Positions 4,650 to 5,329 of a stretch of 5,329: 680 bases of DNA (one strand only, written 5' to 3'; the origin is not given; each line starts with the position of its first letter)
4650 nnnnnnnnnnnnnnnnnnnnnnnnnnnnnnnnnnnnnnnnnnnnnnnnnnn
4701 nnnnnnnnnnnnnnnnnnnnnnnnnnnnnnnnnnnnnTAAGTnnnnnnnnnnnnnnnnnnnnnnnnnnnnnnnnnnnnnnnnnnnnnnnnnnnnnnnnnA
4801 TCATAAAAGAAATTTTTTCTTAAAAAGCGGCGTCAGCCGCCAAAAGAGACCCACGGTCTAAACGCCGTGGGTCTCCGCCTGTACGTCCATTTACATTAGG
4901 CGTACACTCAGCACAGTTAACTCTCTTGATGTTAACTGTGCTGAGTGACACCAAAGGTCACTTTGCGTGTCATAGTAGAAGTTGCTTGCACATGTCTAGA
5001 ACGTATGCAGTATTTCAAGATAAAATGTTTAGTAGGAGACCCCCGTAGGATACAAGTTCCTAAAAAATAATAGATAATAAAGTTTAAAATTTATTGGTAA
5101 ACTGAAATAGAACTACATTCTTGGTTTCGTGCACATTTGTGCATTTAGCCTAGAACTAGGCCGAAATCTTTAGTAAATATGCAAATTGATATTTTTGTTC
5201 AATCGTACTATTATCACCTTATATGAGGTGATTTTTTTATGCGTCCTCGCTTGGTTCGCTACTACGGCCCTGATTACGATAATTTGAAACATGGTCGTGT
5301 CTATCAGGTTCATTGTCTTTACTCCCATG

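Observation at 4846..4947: Cluster of perfect hairpins, 11-bp and 17-bp stems, in the main intergenic region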

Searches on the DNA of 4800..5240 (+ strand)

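Call 9: search_dna_similar(query=window:4800-5240:+, collection=phages, mode=distant, max_rows=30, max_evalue=0.01)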
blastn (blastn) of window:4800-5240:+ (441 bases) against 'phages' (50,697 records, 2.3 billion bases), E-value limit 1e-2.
Records with a match: 137; places in all: 139; records where one place covers at least 80% of the query: 9.
Best place of each record, by identity: 95-99% 8; 90-95% 44; 80-90% 77; 60-80% 8.
By first word of the organism name: Microviridae 63; Dulem 41; Gokushovirus 9; Capybara 4; bajarodmic 4; Microvirus 3; Apis 3; Marine 2; Gokushovirinae 2; Human 1; and 5 more.
By host as written in the record: - 47; Ciona robusta 25; Varecia variegata 17; Homo sapiens 9; Propithecus coquereli 9; Lemur catta 6; Eulemur fulvus collaris 5; Hydrochoerus hydrochaeris 4; and 9 more.
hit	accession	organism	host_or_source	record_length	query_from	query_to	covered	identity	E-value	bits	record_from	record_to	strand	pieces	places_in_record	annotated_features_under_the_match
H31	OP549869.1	Microvirus sp.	Homo sapiens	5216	1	441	100%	97.7%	0e+0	751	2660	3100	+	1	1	none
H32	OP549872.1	Microvirus sp.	Homo sapiens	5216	1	441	100%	97.7%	0e+0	751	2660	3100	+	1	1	none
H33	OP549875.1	Microvirus sp.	Homo sapiens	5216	1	441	100%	97.7%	0e+0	751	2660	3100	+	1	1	none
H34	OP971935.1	Microviridae sp.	Human feces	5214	1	441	100%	97.5%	0e+0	753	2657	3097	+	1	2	none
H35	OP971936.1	Microviridae sp.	Human feces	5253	1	441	100%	97.1%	0e+0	736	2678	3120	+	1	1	none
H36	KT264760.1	Gokushovirus WZ-2015a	Homo sapiens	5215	1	439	100%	97.5%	0e+0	743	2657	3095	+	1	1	none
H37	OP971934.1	Microviridae sp.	Human feces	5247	1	439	100%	97.5%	0e+0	743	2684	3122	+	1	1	none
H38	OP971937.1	Microviridae sp.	Human feces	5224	1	439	100%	96.4%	0e+0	720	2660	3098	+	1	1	none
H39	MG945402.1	Microviridae sp.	pig feces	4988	13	397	87%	77.6%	2e-68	265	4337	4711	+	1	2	none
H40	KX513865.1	Human gut gokushovirus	Homo sapiens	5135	3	188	42%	73.9%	4e-21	108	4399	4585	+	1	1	none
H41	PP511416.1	Dulem virus 164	Eulemur fulvus collaris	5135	1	154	35%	73.2%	3e-9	68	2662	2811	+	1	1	none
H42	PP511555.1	Dulem virus 164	Varecia variegata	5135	1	154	35%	73.2%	3e-9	68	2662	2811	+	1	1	none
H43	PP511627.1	Dulem virus 164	Varecia variegata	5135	1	154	35%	73.2%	3e-9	68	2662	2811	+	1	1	none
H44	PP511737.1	Dulem virus 164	Lemur catta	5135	1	154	35%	73.2%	3e-9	68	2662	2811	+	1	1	none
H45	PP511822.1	Dulem virus 164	Propithecus coquereli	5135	1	154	35%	73.2%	3e-9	68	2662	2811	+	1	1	none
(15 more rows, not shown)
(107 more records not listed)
